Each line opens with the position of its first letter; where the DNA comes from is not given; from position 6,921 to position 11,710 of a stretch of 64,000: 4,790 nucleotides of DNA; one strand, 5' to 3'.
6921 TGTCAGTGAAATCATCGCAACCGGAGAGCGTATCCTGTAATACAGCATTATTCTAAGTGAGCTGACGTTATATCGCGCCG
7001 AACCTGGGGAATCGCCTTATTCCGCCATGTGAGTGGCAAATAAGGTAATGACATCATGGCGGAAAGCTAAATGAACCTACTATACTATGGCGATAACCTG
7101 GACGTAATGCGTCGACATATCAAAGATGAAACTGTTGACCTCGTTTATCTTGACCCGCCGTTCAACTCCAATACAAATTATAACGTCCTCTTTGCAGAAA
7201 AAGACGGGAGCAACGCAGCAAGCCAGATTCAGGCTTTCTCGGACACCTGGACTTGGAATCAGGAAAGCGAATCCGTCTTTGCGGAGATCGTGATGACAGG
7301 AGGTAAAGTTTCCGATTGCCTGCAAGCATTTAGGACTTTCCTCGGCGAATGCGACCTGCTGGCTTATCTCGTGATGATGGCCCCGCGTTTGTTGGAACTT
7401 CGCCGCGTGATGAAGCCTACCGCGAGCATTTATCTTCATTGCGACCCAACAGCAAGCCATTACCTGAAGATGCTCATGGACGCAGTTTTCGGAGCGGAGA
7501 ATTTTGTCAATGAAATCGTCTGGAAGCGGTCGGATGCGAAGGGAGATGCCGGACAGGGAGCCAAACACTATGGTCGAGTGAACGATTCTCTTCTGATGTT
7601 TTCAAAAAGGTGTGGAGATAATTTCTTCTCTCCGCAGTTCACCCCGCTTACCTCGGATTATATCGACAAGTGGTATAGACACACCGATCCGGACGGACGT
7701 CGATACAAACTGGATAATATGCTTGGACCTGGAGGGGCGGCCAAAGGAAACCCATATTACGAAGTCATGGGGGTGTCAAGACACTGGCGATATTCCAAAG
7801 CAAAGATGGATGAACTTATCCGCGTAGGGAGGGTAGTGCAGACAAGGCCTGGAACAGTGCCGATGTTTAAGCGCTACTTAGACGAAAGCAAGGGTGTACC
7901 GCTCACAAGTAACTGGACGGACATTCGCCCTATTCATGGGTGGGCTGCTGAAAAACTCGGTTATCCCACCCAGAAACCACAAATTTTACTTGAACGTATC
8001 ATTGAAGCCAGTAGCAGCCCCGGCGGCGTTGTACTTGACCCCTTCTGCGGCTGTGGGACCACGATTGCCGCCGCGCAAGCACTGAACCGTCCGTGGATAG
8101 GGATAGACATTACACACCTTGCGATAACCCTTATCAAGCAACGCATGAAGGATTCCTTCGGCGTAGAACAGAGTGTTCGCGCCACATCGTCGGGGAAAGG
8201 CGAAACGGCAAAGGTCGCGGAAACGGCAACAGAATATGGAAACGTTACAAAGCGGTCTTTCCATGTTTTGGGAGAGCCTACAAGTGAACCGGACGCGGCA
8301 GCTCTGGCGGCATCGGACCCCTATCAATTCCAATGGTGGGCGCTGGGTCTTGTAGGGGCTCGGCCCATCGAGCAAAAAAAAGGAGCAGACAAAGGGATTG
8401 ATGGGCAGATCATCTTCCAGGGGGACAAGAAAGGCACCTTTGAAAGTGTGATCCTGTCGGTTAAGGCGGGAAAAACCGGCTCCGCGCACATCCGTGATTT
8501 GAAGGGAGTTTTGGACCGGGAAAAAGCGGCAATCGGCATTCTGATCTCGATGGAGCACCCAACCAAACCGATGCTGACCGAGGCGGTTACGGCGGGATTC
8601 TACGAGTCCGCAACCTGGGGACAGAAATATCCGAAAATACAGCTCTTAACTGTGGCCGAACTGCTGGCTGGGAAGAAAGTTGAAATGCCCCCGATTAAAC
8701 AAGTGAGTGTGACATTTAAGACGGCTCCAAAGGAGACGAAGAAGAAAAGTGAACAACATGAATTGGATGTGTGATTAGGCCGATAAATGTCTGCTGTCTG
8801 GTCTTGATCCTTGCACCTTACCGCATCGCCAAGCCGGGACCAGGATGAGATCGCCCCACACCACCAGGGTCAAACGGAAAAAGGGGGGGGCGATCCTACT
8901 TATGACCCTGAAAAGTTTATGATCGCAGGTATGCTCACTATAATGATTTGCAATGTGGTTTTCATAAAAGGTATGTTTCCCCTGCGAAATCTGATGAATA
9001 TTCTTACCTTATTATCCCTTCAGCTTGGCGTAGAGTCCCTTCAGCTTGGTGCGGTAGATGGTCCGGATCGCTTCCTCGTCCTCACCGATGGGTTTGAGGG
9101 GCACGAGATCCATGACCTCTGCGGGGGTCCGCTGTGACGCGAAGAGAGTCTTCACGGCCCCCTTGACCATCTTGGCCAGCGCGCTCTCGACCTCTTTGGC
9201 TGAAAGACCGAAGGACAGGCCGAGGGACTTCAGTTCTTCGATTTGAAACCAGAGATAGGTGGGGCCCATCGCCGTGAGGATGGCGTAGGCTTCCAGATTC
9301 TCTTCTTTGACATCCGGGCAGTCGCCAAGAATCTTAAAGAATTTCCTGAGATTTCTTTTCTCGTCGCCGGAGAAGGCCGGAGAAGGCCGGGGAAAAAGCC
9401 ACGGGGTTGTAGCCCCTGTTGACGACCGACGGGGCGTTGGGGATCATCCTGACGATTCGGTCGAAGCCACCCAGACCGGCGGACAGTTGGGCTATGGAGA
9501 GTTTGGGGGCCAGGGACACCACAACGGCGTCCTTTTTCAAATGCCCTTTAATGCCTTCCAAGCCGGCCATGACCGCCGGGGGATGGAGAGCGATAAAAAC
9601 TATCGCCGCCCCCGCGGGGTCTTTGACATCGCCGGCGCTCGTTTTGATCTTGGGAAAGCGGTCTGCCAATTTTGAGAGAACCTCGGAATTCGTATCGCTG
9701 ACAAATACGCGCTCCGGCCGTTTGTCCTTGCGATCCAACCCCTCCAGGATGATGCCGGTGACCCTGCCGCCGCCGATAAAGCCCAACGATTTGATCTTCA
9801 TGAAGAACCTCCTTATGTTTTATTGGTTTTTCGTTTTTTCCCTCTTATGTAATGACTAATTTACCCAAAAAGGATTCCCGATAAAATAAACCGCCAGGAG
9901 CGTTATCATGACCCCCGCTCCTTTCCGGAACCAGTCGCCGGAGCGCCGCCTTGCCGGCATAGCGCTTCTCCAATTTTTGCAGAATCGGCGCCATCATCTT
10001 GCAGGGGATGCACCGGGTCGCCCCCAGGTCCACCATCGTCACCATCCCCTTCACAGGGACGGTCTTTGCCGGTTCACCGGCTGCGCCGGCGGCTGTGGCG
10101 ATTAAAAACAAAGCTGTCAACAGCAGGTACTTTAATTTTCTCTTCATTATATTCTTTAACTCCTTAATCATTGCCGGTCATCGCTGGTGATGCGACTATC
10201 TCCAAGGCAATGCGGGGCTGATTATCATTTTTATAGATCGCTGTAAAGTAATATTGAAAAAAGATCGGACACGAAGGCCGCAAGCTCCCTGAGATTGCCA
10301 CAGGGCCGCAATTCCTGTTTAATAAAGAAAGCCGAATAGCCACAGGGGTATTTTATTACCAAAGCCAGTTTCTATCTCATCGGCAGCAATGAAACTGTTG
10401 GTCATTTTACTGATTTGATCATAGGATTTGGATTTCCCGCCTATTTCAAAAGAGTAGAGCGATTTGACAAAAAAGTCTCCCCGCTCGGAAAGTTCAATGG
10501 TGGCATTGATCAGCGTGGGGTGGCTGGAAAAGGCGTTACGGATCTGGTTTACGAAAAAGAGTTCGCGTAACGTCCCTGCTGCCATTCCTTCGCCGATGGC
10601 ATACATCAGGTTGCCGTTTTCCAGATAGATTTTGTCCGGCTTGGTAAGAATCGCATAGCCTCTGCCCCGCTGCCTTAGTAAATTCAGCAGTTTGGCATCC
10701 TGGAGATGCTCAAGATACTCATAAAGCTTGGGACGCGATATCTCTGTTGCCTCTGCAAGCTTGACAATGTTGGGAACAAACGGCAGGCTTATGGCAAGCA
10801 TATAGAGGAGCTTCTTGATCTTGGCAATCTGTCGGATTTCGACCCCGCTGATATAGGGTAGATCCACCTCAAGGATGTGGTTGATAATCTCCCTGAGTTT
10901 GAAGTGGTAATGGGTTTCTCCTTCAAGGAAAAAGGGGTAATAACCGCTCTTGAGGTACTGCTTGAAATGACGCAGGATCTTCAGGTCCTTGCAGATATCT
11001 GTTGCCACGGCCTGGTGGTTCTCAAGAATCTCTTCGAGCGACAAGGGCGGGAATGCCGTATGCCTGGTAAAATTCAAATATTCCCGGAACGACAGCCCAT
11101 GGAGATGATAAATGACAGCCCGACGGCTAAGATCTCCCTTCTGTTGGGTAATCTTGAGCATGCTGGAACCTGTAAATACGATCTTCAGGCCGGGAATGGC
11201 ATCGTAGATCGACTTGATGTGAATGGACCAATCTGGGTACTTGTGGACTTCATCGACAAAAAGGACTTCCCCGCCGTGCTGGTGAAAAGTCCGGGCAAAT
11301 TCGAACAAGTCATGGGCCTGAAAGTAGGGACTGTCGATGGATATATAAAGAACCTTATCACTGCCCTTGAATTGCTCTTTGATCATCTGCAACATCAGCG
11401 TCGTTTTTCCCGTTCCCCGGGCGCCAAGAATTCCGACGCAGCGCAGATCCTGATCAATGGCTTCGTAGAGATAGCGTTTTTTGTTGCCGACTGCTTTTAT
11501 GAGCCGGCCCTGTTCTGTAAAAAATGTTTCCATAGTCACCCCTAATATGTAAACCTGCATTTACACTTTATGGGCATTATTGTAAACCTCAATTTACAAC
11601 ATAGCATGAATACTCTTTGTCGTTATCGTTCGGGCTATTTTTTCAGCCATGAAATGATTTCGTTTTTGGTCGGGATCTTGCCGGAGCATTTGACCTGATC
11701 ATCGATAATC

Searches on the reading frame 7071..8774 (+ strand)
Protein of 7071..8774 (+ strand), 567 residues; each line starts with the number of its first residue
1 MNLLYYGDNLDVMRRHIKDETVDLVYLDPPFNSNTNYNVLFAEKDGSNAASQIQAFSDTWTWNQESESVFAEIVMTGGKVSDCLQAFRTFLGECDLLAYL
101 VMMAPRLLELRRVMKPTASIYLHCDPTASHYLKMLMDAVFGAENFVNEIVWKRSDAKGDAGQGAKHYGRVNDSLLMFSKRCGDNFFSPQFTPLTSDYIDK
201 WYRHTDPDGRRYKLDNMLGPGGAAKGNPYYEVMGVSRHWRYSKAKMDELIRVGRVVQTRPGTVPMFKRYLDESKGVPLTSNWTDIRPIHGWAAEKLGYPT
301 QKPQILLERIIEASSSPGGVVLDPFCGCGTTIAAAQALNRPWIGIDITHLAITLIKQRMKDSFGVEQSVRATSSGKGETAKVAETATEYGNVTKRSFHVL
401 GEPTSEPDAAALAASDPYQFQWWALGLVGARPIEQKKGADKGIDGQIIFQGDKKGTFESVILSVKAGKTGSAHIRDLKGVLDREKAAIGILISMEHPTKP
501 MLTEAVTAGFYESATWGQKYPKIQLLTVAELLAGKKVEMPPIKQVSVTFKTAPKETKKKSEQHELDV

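Call 96: search_protein_families(library=pfam, proteins=[window:7071-8774:+], max_evalue=0.00001)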
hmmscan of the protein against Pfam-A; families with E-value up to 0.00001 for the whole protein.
window:7071-8774:+ (567 aa): 2 families
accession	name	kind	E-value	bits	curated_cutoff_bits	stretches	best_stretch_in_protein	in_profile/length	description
PF01555.25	N6_N4_Mtase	-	6.2e-38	131.4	26.7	1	22-356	1-220/221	DNA methylase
PF22722.2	NA-iREase1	-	3.1e-09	37.2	27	1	434-532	18-105/106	NACHT-associated inactive Restriction Endonuclease 1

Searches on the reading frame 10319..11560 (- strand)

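Call 96: search_protein_families(library=pfam, proteins=[window:10319-11560:-], max_evalue=0.00001)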
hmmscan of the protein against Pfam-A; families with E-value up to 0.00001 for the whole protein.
window:10319-11560:- (413 aa): 1 family
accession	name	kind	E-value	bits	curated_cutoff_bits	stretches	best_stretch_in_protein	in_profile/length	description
PF13173.12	AAA_14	-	4.7e-29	101.5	27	1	41-162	4-129/129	AAA domain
